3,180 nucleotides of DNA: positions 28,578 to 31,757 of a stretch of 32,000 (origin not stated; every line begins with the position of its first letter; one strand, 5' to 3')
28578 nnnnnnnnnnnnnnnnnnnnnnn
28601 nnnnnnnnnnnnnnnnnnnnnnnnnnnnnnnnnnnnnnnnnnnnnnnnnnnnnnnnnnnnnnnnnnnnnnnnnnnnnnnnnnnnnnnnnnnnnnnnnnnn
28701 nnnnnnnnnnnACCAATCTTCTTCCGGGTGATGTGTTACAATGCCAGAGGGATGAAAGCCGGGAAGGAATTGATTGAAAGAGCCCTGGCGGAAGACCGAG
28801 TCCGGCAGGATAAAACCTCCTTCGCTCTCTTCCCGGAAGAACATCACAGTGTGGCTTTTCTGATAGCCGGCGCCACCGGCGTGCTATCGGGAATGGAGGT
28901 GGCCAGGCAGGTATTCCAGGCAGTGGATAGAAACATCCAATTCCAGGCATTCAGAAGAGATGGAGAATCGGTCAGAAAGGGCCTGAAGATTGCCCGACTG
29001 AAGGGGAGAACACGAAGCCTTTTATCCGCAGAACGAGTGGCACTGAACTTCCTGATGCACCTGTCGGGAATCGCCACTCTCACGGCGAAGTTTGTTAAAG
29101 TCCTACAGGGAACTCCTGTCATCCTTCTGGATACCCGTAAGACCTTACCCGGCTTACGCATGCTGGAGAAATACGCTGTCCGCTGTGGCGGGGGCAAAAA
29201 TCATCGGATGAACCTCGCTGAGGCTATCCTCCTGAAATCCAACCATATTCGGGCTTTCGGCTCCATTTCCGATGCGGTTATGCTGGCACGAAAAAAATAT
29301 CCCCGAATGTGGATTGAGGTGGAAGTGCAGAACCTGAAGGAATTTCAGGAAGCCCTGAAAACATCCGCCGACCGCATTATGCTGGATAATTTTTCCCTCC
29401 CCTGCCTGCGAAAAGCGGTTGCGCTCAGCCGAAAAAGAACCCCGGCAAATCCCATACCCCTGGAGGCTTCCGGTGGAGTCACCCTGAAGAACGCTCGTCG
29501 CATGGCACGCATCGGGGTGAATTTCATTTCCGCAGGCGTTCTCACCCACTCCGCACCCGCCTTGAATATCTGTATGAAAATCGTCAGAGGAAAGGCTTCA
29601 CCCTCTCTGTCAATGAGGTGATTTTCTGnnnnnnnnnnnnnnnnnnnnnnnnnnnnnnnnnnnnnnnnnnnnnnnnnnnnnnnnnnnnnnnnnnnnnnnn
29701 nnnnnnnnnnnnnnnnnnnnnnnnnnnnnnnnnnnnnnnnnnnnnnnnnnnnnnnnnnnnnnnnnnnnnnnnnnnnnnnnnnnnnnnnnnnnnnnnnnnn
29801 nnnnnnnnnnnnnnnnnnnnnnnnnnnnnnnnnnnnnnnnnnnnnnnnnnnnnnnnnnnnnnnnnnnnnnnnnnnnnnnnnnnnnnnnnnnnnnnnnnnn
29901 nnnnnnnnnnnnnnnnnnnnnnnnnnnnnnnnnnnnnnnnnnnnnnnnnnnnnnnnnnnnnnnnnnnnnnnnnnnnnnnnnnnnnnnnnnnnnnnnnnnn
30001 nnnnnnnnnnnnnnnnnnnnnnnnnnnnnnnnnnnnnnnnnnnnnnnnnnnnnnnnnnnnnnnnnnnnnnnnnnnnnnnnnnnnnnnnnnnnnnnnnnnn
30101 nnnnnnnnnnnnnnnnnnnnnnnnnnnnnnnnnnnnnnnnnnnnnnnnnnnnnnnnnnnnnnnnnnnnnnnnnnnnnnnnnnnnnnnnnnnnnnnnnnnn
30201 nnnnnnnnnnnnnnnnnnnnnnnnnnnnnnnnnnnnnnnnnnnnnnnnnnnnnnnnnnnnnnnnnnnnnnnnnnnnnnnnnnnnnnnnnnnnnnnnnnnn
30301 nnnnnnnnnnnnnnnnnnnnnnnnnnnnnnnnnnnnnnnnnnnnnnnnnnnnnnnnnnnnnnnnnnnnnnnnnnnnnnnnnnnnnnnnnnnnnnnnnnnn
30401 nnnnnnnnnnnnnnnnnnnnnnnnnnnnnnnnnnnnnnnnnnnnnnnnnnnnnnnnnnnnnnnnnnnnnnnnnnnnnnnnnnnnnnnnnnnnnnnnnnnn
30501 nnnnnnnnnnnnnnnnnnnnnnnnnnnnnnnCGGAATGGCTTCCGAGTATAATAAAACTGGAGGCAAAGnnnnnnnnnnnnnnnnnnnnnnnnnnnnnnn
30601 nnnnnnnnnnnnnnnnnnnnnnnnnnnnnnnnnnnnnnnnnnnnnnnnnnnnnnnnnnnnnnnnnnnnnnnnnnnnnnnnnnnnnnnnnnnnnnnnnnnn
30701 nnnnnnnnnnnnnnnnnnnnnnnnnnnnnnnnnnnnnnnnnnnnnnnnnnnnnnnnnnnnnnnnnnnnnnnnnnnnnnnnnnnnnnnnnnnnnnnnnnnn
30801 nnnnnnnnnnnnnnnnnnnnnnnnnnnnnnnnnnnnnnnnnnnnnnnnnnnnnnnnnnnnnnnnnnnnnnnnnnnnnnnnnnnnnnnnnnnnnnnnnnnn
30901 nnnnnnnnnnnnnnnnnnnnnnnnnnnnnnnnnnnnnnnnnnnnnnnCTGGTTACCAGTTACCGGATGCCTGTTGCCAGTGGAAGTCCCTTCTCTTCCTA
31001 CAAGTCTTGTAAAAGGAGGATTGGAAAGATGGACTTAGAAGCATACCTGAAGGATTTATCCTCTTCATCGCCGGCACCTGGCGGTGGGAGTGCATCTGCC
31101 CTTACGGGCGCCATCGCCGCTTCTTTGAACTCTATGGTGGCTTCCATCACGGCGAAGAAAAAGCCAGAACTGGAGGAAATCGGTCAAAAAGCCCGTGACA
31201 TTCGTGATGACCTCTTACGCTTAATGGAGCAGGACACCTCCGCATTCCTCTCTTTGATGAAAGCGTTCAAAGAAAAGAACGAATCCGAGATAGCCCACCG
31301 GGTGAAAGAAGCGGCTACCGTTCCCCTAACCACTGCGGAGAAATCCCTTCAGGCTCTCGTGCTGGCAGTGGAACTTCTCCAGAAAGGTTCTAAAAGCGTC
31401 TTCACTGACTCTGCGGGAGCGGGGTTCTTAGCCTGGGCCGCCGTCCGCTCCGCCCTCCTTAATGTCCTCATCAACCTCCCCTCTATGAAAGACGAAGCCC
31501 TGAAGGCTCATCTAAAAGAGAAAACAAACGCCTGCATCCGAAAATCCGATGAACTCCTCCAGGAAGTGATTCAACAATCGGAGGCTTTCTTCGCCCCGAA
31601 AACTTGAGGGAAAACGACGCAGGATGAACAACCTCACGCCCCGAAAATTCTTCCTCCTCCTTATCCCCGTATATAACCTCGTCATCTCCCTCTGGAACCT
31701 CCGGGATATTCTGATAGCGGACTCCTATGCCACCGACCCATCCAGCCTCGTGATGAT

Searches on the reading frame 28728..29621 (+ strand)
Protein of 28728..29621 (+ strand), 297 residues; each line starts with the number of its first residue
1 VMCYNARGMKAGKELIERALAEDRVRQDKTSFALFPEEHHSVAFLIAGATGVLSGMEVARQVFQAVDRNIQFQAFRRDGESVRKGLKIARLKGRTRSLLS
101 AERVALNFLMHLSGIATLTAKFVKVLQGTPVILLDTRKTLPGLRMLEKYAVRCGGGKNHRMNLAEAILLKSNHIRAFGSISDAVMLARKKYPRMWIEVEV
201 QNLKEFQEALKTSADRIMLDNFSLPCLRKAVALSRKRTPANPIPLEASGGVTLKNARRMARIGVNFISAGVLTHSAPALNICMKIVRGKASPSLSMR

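Call 6: search_protein_families(library=pfam, proteins=[window:28728-29621:+], max_evalue=0.001)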
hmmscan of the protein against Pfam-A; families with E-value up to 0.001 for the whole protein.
window:28728-29621:+ (297 aa): 2 families
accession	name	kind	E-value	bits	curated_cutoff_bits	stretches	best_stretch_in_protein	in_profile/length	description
PF01729.25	QRPTase_C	-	7.9e-57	192.1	23.1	1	115-284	1-169/169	Quinolinate phosphoribosyl transferase, C-terminal domain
PF02749.22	QRPTase_N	-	2.5e-19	69.7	27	1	28-113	1-82/82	Quinolinate phosphoribosyl transferase, N-terminal domain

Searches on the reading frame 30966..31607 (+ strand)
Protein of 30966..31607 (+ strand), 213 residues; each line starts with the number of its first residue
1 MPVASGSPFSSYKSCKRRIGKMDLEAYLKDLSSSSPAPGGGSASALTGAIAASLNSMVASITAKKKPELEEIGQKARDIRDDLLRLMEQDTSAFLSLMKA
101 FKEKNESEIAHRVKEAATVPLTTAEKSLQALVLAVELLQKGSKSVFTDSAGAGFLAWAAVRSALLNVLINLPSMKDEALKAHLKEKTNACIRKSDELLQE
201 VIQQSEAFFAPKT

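Call 66: search_protein_families(library=phrogs, proteins=[window:30966-31607:+], max_evalue=0.01)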
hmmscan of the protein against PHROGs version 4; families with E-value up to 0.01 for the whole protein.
window:30966-31607:+ (213 aa): 0 families

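Call 67: search_protein_families(library=padloc, proteins=[window:30966-31607:+], max_evalue=0.01)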
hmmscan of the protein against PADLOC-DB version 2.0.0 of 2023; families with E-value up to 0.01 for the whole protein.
window:30966-31607:+ (213 aa): 1 family
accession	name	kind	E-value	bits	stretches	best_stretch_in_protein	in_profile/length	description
PDLC00720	Effector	-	0.0072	13.5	1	45-115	241-309/322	4TM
